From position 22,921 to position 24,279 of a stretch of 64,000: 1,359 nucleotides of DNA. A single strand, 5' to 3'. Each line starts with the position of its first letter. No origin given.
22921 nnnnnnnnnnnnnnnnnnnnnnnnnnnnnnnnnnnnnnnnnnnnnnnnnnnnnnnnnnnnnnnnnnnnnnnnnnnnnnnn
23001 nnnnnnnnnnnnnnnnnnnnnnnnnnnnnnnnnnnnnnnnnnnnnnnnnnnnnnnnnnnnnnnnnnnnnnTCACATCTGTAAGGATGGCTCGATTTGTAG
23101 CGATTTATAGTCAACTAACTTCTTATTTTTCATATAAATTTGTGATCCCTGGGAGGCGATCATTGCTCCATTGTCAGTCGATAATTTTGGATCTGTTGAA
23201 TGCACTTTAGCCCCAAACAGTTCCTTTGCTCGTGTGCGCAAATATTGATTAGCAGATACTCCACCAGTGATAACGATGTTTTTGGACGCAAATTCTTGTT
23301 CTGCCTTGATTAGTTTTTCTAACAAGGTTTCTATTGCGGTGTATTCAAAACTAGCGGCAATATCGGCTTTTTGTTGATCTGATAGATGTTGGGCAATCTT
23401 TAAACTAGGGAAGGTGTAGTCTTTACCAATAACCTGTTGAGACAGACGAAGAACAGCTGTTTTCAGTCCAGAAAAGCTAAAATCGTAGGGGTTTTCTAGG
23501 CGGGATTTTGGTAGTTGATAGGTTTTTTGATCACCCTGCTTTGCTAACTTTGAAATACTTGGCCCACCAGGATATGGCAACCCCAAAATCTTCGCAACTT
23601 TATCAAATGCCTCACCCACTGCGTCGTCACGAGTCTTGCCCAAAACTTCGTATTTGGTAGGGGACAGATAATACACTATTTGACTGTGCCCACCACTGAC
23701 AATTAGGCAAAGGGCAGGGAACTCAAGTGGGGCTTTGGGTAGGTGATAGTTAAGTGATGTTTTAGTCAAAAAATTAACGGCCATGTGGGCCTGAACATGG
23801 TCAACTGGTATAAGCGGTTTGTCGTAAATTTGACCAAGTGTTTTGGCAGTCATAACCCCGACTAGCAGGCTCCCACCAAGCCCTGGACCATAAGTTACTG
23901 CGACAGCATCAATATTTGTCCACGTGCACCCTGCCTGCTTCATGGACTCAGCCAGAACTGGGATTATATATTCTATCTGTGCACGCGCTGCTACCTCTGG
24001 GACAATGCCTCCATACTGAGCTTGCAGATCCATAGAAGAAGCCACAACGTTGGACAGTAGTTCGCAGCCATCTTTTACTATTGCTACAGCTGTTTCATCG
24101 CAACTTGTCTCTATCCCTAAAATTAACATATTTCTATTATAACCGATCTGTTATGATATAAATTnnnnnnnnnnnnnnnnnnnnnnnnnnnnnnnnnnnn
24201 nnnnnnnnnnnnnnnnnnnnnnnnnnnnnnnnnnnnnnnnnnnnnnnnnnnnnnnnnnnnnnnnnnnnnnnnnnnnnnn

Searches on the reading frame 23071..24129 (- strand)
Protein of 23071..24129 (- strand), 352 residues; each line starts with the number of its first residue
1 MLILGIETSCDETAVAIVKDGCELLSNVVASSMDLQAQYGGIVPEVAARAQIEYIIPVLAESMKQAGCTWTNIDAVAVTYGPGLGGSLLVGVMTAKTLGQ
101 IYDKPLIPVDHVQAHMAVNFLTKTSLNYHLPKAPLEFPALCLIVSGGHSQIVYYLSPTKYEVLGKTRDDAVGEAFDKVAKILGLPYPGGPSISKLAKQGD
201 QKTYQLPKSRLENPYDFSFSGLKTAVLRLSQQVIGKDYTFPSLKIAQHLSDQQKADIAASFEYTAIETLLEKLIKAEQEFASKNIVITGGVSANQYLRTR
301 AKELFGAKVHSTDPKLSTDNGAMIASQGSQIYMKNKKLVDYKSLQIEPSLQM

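Call 41: search_protein_families(library=pfam, proteins=[window:23071-24129:-], max_evalue=0.001)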
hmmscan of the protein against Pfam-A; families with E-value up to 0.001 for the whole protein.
window:23071-24129:- (352 aa): 3 families
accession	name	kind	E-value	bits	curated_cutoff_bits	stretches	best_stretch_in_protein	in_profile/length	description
PF00814.31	TsaD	-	1.1e-85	288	24.8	1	23-325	1-263/264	tRNA N6-adenosine threonylcarbamoyltransferase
PF02543.21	Carbam_trans_N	-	4.7e-09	36.6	24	1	97-295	118-314/346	Carbamoyltransferase N-terminus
PF22521.2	HypF_C_2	-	1.1e-06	29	27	1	245-308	156-220/241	Carbamoyltransferase, Kae1-like Domain, second subdomain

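Call 72: find_encoding_contigs(protein=window:23071-24129:-, flank=10000, max_places=6)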
Protein window:23071-24129:- (352 aa): 6 contigs read that carry it; 3 places shown.
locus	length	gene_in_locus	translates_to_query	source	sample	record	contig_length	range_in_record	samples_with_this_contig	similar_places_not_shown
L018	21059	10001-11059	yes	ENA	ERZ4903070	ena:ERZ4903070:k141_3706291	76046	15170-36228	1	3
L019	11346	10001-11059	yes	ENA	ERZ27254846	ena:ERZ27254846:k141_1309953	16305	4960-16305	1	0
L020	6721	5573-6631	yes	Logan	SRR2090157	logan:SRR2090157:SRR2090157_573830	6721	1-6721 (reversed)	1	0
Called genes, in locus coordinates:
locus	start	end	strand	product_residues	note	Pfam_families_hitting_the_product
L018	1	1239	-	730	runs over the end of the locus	PF16927:HisKA_7TM, PF00512:HisKA, PF02518:HATPase_c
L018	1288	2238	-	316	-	-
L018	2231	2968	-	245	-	-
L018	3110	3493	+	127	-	PF02675:AdoMet_dc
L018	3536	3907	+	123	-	PF00072:Response_reg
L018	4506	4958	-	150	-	-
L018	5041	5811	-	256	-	PF13354:Beta-lactamase2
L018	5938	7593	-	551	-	PF00118:Cpn60_TCP1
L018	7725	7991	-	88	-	PF00166:Cpn10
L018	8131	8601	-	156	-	-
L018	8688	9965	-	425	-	PF08245:Mur_ligase_M, PF02875:Mur_ligase_C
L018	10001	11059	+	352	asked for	PF00814:TsaD, PF02543:Carbam_trans_N, PF22521:HypF_C_2 (weak)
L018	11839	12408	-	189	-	-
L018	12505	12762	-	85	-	PF15738:YafQ_toxin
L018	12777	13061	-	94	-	PF04221:RelB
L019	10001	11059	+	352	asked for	PF00814:TsaD, PF02543:Carbam_trans_N, PF22521:HypF_C_2 (weak)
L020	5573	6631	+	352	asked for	PF00814:TsaD, PF02543:Carbam_trans_N, PF22521:HypF_C_2 (weak)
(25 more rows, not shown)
